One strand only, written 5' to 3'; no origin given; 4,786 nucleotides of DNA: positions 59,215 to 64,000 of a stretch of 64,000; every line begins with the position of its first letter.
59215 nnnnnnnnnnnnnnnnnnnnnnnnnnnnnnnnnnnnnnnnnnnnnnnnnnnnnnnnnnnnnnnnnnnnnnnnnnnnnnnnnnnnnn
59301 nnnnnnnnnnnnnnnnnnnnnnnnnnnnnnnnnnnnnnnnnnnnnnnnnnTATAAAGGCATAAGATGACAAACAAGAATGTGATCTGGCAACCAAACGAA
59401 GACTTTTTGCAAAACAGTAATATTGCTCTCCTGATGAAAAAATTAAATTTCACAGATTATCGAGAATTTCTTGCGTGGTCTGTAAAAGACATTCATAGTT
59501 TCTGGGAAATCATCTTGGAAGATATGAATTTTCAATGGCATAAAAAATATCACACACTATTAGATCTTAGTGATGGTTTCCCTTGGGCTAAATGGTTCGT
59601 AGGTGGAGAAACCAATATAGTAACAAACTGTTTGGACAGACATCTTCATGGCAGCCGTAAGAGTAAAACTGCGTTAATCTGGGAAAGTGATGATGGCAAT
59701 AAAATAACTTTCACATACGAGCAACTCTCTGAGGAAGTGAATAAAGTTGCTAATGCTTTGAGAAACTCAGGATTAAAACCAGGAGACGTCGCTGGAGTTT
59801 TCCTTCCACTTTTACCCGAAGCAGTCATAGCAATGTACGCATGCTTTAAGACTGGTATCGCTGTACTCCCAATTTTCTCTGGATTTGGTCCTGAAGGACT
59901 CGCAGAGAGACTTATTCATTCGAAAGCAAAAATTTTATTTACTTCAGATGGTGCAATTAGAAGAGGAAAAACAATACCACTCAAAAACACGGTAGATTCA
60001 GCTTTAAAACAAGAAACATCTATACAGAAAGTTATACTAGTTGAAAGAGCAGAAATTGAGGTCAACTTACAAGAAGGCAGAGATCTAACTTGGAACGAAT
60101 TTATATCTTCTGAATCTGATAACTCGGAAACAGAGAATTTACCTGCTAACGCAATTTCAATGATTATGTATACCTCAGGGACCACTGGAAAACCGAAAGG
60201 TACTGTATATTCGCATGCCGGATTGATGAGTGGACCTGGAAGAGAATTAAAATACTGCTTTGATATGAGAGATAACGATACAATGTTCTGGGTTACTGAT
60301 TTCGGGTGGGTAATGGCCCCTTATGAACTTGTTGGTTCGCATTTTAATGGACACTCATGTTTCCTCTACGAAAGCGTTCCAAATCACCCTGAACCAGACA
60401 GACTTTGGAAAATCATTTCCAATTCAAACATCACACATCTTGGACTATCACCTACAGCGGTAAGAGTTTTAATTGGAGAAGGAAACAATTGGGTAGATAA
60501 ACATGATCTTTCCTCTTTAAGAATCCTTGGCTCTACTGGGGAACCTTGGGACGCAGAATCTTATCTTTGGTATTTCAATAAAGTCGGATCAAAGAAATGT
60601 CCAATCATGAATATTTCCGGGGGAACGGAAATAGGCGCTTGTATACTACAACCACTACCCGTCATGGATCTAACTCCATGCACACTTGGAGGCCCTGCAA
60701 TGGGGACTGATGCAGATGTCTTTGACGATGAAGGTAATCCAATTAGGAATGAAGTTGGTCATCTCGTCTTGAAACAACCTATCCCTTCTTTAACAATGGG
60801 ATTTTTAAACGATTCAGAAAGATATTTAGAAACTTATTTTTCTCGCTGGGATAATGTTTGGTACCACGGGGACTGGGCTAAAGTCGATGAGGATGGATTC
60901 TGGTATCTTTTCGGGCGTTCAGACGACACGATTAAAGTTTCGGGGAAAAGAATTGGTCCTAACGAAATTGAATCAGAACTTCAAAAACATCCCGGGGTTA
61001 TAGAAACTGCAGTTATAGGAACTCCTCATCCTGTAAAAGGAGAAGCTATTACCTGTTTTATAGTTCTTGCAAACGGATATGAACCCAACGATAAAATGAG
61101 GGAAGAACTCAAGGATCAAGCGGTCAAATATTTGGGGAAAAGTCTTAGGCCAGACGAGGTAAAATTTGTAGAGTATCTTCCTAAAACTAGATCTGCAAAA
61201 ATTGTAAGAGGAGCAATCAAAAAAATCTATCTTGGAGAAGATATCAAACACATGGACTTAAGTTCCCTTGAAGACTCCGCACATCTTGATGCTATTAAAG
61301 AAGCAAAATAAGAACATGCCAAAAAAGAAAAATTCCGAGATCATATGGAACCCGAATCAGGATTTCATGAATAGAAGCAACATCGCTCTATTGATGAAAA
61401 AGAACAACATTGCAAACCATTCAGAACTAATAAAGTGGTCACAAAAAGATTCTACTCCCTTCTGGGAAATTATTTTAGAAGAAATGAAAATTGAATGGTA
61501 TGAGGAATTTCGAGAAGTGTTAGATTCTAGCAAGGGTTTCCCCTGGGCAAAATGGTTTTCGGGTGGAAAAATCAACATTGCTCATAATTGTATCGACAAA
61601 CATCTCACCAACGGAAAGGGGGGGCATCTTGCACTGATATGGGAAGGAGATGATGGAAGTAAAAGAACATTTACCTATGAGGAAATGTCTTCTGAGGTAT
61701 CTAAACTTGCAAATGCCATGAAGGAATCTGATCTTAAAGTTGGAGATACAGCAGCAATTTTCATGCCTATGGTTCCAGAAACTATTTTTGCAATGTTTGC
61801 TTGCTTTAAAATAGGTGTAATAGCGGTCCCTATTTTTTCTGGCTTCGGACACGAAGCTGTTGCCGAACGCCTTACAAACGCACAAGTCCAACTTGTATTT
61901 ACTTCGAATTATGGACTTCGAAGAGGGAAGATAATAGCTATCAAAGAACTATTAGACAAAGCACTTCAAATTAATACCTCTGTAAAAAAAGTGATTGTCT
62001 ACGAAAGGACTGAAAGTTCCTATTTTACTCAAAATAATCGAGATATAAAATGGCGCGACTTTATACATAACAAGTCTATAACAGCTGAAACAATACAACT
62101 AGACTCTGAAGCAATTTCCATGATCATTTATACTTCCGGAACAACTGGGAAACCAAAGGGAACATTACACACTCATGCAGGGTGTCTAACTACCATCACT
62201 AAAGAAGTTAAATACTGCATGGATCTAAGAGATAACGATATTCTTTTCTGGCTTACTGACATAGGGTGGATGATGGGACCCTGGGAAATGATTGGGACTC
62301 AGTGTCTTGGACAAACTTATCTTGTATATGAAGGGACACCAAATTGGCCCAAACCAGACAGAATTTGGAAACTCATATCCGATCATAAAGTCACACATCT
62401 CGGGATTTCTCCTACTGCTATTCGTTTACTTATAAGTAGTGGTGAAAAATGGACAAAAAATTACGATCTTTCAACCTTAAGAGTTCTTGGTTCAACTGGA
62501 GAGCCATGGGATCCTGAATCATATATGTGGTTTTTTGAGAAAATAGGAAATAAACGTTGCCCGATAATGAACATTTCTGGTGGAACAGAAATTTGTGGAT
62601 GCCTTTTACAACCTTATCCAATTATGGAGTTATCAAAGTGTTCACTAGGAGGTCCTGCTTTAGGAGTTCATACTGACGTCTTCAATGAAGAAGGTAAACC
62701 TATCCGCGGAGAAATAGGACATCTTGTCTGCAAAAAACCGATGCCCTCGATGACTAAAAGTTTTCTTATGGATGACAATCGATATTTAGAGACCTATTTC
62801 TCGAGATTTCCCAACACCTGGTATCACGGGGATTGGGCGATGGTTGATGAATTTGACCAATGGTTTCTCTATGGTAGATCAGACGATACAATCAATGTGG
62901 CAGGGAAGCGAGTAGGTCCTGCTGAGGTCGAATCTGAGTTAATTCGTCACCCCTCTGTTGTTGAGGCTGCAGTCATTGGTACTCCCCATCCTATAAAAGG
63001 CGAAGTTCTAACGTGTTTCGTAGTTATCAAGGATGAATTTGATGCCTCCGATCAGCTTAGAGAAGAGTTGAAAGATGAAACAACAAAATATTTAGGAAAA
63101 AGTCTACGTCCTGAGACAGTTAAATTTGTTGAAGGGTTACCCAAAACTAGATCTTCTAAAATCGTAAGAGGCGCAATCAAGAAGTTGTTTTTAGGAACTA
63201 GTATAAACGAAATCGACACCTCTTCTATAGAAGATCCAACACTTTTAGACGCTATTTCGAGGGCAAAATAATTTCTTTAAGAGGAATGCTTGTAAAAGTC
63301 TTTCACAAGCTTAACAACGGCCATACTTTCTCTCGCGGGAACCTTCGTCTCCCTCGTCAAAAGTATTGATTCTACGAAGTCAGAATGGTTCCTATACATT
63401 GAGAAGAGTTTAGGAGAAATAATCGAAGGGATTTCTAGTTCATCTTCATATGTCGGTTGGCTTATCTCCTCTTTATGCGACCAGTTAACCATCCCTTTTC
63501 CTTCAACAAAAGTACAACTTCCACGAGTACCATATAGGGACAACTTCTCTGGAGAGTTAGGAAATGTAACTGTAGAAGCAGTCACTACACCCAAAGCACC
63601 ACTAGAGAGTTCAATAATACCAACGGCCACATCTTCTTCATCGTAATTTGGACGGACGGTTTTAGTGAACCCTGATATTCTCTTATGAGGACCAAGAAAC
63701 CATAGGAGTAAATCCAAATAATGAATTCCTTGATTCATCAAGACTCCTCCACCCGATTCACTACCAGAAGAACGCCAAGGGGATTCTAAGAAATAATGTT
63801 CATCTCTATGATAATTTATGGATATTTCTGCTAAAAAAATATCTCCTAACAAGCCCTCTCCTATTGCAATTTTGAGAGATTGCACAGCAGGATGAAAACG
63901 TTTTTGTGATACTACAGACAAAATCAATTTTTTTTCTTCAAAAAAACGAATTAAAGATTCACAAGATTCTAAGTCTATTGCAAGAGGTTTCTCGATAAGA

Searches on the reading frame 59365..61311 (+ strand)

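Call 12: search_protein_families(library=pfam, proteins=[window:59365-61311:+], max_evalue=0.0001)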
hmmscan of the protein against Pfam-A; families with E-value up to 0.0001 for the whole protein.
window:59365-61311:+ (648 aa): 3 families
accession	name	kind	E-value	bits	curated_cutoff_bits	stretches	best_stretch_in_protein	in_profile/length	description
PF00501.34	AMP-binding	-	2.6e-68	231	29.9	1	98-479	8-382/384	AMP-binding enzyme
PF13193.12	AMP-binding_C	-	2.7e-21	76.7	24.5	1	534-612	1-76/76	AMP-binding enzyme C-terminal domain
PF16177.11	ACAS_N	-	9.8e-15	54.6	27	1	32-89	1-55/55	Acetyl-coenzyme A synthetase N-terminus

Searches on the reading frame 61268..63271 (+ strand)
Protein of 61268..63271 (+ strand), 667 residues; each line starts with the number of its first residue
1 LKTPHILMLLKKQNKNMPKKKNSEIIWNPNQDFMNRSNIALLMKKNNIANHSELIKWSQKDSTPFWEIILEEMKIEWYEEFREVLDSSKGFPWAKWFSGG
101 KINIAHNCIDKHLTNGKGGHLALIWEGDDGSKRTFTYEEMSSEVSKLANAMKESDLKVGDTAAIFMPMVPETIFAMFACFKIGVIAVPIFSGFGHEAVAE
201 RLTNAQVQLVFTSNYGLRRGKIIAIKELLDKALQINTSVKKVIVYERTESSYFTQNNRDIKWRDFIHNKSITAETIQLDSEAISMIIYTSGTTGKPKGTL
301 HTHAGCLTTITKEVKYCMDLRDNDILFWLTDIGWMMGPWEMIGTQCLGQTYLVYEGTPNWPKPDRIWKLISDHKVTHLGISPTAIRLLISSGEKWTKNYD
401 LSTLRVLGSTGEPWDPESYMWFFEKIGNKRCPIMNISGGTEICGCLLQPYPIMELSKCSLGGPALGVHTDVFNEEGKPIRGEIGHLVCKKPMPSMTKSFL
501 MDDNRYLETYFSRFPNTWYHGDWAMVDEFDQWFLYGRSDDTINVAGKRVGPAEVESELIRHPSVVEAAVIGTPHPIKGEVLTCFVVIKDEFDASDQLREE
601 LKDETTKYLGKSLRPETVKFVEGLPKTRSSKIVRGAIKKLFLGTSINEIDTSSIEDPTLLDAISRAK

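Call 12: search_protein_families(library=pfam, proteins=[window:61268-63271:+], max_evalue=0.0001)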
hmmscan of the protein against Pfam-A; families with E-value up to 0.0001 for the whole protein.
window:61268-63271:+ (667 aa): 3 families
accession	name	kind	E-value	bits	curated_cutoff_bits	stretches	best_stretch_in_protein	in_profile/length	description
PF00501.34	AMP-binding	-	1.2e-68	232.2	29.9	1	116-492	7-378/384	AMP-binding enzyme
PF13193.12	AMP-binding_C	-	1.8e-22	80.5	24.5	1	553-631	1-76/76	AMP-binding enzyme C-terminal domain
PF16177.11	ACAS_N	-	1.5e-14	54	27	1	53-108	3-55/55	Acetyl-coenzyme A synthetase N-terminus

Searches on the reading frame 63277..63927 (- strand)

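Call 12: search_protein_families(library=pfam, proteins=[window:63277-63927:-], max_evalue=0.0001)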
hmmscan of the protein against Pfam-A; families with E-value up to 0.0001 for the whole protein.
window:63277-63927:- (216 aa): 2 families
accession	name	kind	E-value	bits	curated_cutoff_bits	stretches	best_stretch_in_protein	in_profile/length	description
PF22725.1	GFO_IDH_MocA_C3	-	3.5e-26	92.1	27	1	16-137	2-122/124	GFO/IDH/MocA C-terminal domain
PF02894.22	GFO_IDH_MocA_C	-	1.1e-19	71.6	22.9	1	21-214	3-209/218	Oxidoreductase family, C-terminal alpha/beta domain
